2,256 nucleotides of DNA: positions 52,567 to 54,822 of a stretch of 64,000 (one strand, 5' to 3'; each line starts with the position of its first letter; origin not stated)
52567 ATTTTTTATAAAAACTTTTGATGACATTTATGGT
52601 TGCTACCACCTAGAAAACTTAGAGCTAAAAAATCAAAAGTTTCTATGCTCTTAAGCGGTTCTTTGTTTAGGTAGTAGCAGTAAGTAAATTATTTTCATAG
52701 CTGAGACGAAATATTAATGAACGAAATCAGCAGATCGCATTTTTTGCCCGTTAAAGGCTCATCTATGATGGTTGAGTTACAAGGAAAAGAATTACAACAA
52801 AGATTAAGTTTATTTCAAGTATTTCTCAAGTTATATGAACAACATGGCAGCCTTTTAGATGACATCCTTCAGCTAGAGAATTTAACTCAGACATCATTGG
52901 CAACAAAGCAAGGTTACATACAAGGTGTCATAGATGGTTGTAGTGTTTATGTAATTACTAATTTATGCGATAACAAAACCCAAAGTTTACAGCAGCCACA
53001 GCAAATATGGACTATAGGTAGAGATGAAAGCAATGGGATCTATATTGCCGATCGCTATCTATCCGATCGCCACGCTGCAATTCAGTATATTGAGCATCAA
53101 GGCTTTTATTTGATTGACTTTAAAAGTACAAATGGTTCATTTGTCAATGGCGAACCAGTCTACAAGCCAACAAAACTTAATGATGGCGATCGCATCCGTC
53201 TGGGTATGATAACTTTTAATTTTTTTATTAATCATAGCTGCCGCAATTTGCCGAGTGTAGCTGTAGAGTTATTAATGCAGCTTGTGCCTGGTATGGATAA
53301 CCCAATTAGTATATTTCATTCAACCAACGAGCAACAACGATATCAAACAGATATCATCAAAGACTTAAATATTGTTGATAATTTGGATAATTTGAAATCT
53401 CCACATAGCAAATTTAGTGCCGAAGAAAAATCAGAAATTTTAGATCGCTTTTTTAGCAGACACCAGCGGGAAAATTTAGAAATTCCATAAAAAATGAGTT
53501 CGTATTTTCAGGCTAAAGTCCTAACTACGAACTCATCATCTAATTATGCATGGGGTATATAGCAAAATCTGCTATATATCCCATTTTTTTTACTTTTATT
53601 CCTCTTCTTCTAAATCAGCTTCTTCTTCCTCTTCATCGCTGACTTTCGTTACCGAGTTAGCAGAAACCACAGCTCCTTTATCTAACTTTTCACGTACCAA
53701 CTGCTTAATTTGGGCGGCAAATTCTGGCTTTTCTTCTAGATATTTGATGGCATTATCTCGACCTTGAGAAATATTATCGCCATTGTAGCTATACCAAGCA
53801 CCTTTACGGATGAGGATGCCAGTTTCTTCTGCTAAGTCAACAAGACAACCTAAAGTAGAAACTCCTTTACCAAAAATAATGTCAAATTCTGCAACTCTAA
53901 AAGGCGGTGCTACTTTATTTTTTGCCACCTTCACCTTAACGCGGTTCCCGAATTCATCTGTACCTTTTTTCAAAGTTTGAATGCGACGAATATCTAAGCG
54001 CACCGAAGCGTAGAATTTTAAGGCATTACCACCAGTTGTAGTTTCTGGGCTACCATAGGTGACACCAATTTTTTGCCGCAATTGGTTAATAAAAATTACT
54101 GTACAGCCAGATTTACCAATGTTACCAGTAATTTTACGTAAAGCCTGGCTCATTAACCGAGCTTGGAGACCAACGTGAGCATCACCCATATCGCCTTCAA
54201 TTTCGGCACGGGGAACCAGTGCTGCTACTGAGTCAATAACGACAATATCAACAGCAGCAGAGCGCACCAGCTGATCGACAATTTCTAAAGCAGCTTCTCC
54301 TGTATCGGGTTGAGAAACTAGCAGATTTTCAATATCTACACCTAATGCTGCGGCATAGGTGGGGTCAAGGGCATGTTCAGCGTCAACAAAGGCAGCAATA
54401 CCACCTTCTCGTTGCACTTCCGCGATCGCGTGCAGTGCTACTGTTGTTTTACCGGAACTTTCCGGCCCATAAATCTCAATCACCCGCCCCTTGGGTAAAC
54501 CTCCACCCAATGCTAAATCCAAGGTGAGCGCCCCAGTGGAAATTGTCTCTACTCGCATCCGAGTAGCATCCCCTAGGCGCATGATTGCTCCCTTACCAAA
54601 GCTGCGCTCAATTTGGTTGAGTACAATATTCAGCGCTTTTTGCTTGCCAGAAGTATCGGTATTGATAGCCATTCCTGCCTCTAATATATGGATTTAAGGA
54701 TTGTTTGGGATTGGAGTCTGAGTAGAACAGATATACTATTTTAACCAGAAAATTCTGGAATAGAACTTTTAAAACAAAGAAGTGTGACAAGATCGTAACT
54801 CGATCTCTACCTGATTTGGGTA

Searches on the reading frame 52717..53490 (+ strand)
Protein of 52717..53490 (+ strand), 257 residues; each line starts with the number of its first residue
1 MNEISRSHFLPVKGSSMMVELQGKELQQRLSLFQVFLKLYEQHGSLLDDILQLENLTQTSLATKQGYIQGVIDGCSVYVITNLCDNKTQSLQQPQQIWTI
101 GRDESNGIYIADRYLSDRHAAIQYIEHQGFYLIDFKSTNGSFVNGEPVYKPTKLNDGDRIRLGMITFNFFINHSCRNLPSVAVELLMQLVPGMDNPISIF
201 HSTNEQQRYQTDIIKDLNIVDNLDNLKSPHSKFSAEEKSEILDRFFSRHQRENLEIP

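Call 36: search_protein_families(library=pfam, proteins=[window:52717-53490:+], max_evalue=0.0001)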
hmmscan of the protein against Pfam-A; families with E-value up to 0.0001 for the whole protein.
window:52717-53490:+ (257 aa): 2 families
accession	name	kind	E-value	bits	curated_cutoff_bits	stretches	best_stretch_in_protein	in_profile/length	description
PF00498.31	FHA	-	6.2e-21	75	20.7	1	98-163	1-67/67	FHA domain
PF16697.10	Yop-YscD_cpl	-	1.5e-10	41.7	33.2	1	88-169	9-90/94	Inner membrane component of T3SS, cytoplasmic domain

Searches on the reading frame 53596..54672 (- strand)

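Call 36: search_protein_families(library=pfam, proteins=[window:53596-54672:-], max_evalue=0.0001)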
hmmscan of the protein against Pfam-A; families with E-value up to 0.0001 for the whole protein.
window:53596-54672:- (358 aa): 6 families
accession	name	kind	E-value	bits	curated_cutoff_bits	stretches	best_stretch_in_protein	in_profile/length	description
PF00154.27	RecA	-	1.2e-135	451.4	27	1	12-272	1-262/262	recA bacterial DNA recombination protein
PF21096.2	RecA_C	-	3.5e-22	78.7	27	1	275-330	1-56/57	RecA C-terminal domain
PF06745.19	ATPase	-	6.6e-09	35.9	26.6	1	45-200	2-166/231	KaiC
PF08423.17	Rad51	-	3.2e-08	33.6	22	1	38-231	2-212/244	Rad51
PF13481.12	AAA_25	-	2e-05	24.7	27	0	55-195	26-187/195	AAA domain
PF13479.12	AAA_24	-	4.5e-05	23.8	27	0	63-153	3-77/195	AAA domain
